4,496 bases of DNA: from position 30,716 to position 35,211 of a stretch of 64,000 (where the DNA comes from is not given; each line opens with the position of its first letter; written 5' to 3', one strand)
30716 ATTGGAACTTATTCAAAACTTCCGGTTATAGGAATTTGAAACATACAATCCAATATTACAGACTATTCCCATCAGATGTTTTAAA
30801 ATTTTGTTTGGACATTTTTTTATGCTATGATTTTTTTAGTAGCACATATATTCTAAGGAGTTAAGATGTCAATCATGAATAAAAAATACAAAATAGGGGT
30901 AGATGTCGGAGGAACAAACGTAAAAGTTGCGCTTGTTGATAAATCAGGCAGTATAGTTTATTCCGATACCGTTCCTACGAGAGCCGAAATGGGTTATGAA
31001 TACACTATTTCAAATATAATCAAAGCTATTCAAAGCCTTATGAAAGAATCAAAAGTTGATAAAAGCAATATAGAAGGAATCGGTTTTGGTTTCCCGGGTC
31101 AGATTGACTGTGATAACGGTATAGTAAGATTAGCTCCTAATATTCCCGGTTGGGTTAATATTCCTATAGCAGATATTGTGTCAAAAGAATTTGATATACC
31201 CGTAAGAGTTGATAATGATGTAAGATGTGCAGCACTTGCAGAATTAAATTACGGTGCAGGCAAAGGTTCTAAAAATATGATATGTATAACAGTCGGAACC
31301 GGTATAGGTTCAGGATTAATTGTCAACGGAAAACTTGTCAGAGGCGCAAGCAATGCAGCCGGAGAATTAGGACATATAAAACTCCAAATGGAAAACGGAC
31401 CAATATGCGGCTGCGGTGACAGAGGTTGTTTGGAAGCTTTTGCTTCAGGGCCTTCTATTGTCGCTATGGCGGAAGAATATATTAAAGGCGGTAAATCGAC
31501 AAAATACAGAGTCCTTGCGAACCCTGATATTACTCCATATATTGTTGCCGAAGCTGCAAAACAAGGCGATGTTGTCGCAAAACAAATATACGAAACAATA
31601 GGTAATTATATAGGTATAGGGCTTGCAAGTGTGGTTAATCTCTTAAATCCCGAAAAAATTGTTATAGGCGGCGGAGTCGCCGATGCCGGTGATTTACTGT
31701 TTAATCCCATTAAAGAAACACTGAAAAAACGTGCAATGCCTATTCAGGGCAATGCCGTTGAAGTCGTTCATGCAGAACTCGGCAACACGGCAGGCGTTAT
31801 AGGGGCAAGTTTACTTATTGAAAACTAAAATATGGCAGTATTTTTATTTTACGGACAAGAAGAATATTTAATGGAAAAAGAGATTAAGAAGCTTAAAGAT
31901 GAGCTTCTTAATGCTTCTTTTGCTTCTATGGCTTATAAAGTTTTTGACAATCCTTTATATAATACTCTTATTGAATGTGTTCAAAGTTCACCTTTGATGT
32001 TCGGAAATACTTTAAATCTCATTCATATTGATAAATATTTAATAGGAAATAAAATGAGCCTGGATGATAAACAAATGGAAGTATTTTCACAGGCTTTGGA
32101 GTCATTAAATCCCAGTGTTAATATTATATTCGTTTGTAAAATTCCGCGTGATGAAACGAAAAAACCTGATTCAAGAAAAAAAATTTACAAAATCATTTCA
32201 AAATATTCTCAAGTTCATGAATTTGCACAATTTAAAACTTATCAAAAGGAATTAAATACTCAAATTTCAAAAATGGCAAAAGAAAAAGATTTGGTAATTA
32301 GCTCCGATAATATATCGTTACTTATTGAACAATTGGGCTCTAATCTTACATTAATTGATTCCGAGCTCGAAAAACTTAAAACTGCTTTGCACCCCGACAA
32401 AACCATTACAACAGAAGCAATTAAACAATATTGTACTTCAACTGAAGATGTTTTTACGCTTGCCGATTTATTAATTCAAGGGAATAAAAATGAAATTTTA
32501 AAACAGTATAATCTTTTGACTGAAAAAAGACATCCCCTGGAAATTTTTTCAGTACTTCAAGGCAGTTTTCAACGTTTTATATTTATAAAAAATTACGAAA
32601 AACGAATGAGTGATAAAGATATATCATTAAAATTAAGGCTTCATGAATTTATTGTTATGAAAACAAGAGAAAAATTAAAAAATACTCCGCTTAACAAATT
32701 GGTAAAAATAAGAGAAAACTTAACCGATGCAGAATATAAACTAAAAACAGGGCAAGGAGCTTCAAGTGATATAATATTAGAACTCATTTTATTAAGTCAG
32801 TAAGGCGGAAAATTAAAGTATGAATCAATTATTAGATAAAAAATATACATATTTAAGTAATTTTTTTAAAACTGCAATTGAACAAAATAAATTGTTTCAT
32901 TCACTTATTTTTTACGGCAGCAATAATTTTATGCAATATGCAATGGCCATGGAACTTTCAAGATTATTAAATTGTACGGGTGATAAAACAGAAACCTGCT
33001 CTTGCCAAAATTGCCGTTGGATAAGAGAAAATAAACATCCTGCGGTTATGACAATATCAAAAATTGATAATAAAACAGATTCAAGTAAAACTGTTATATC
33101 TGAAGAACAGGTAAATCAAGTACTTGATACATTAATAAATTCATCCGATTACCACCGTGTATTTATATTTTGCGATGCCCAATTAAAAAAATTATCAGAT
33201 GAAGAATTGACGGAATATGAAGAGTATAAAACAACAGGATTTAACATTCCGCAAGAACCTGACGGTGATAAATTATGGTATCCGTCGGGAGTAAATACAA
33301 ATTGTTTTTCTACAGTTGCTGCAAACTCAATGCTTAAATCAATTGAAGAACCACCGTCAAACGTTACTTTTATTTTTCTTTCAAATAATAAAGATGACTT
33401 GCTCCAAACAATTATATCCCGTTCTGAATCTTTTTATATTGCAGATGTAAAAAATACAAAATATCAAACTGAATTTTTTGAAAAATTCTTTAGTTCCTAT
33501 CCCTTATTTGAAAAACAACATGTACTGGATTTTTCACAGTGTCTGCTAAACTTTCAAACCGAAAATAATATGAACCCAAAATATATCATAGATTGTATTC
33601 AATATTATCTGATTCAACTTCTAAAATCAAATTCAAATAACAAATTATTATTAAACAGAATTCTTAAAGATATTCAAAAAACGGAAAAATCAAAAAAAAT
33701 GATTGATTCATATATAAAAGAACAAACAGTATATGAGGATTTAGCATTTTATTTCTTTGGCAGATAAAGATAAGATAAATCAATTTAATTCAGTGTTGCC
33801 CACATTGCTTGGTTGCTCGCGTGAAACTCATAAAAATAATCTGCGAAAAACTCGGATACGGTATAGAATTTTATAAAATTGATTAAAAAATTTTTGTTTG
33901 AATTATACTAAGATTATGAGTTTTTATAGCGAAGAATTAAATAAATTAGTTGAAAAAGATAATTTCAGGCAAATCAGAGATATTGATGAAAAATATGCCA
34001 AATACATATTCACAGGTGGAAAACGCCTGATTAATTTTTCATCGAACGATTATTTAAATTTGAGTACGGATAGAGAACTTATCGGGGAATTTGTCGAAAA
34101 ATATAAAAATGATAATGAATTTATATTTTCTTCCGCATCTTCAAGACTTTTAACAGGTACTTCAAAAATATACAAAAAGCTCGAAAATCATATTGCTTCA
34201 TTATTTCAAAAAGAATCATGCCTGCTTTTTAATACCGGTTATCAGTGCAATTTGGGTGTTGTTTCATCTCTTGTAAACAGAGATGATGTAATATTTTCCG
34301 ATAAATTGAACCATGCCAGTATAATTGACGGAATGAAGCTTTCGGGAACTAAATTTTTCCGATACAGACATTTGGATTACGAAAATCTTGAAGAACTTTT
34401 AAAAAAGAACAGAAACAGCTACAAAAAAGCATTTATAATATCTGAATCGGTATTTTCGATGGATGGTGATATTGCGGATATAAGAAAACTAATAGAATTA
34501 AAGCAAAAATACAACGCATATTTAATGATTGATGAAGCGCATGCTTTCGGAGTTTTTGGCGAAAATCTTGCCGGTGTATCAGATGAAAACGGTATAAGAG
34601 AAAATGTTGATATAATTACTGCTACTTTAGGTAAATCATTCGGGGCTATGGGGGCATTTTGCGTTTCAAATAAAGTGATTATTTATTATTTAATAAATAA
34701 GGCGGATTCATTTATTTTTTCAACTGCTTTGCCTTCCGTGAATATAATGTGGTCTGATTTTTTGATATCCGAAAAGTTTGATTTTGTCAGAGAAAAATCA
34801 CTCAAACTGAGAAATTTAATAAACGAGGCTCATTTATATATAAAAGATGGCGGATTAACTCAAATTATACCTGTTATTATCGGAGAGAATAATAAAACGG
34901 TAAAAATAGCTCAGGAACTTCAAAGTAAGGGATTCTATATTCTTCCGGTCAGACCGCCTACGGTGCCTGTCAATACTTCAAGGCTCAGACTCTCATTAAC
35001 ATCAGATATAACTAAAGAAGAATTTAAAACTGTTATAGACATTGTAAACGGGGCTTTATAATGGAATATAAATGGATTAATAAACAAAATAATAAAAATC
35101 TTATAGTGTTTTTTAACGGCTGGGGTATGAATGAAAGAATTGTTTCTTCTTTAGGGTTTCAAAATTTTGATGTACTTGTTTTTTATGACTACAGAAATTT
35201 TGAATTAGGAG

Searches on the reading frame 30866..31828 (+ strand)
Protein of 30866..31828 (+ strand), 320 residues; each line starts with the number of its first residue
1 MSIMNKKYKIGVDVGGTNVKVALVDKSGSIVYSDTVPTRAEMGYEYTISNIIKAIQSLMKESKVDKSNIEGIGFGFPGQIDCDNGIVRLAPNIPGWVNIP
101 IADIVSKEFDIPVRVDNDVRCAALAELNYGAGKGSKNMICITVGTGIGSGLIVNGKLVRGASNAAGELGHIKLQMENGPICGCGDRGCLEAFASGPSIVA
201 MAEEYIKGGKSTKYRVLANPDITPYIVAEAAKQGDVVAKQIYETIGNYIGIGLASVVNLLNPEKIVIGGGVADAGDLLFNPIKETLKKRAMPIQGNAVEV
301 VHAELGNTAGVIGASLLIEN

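Call 62: search_protein_families(library=pfam, proteins=[window:30866-31828:+], max_evalue=0.00001)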
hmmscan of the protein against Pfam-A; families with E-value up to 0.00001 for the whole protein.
window:30866-31828:+ (320 aa): 3 families
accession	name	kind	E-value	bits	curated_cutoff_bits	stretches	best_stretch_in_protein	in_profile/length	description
PF00480.26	ROK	-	3.8e-75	253.6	22.9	1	10-319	2-292/294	ROK family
PF01869.26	BcrAD_BadFG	-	5.3e-10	39.7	31.5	1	10-78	1-71/271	BadF/BadG/BcrA/BcrD ATPase family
PF00370.27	FGGY_N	-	7.2e-06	26.2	28.8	0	8-74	1-75/245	FGGY family of carbohydrate kinases, N-terminal domain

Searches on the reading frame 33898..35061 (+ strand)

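Call 62: search_protein_families(library=pfam, proteins=[window:33898-35061:+], max_evalue=0.00001)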
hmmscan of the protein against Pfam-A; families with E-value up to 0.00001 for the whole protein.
window:33898-35061:+ (387 aa): 3 families
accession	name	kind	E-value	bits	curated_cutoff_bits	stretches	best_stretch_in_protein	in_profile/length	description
PF00155.27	Aminotran_1_2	-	2.9e-48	165.4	19.7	1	43-381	2-359/361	Aminotransferase class I and II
PF01053.26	Cys_Met_Meta_PP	-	2.5e-06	26.7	27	1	93-223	55-184/381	Cys/Met metabolism PLP-dependent enzyme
PF01212.27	Beta_elim_lyase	-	3.9e-06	26.8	27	1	87-264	29-218/288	Beta-eliminating lyase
